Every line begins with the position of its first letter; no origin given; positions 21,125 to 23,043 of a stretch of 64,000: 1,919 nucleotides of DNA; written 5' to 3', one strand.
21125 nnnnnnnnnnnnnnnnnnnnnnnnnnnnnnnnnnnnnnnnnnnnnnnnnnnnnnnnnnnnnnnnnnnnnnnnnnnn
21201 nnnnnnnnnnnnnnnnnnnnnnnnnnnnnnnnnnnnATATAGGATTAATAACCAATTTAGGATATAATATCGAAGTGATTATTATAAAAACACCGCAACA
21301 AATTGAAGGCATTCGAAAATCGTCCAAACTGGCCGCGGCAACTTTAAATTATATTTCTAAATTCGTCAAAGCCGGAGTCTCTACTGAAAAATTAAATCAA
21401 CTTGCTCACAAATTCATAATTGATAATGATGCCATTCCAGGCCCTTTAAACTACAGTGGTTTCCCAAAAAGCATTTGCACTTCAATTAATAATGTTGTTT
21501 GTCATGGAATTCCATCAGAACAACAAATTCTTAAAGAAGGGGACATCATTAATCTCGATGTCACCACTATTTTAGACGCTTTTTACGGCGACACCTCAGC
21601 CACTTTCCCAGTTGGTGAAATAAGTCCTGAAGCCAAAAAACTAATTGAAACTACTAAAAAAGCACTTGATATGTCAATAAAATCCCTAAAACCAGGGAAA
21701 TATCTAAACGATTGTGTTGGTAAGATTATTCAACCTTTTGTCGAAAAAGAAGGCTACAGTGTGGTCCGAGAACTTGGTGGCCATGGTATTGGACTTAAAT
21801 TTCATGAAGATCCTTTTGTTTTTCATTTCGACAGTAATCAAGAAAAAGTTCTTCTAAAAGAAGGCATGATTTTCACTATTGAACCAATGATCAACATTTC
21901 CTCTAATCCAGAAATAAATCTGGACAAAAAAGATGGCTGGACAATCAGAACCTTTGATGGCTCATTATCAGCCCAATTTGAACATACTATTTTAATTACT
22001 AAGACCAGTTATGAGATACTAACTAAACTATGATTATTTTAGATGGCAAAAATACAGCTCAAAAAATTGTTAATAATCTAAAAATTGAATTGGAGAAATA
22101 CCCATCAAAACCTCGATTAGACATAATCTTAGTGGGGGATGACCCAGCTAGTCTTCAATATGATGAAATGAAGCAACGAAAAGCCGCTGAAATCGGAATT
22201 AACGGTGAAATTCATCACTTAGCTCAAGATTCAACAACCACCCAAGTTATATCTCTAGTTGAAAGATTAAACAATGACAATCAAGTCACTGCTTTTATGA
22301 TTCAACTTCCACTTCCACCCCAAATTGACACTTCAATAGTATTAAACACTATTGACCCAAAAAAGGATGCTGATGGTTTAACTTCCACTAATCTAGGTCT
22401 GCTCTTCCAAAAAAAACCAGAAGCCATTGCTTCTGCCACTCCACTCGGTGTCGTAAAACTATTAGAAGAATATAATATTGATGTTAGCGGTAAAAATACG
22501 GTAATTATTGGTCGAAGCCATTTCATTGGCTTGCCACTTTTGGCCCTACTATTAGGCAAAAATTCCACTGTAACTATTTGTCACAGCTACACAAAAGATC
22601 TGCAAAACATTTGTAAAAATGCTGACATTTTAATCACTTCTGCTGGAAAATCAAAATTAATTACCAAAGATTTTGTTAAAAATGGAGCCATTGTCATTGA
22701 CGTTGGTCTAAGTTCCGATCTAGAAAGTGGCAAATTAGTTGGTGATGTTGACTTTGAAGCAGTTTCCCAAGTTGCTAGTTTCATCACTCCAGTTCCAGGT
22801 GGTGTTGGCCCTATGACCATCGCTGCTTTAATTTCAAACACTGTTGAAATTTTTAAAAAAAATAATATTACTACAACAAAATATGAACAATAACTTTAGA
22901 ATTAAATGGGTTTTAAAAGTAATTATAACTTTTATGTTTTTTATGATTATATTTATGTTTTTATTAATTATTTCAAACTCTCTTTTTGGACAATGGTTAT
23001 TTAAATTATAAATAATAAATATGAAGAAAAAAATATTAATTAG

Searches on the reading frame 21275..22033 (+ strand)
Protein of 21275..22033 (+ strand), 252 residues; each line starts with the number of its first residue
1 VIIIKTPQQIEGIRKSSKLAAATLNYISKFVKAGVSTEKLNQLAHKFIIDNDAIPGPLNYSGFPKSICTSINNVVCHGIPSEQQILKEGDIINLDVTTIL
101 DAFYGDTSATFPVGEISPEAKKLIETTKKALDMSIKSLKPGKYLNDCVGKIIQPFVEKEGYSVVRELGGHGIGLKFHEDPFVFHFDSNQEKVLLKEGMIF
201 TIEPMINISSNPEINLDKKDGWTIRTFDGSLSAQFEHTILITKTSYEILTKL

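Call 45: search_protein_families(library=pfam, proteins=[window:21275-22033:+], max_evalue=0.001)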
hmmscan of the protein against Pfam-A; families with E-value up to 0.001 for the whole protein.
window:21275-22033:+ (252 aa): 1 family
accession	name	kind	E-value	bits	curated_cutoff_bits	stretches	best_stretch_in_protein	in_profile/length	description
PF00557.29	Peptidase_M24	-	3.1e-47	161.5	23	1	11-243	1-208/208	Metallopeptidase family M24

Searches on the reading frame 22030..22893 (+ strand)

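Call 45: search_protein_families(library=pfam, proteins=[window:22030-22893:+], max_evalue=0.001)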
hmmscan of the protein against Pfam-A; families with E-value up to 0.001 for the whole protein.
window:22030-22893:+ (287 aa): 2 families
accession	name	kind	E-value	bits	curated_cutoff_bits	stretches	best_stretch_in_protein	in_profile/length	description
PF02882.25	THF_DHG_CYH_C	-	9e-63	210.8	27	1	119-278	2-159/160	Tetrahydrofolate dehydrogenase/cyclohydrolase, NAD(P)-binding domain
PF00763.28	THF_DHG_CYH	-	2e-31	109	32.8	1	4-115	1-115/115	Tetrahydrofolate dehydrogenase/cyclohydrolase, catalytic domain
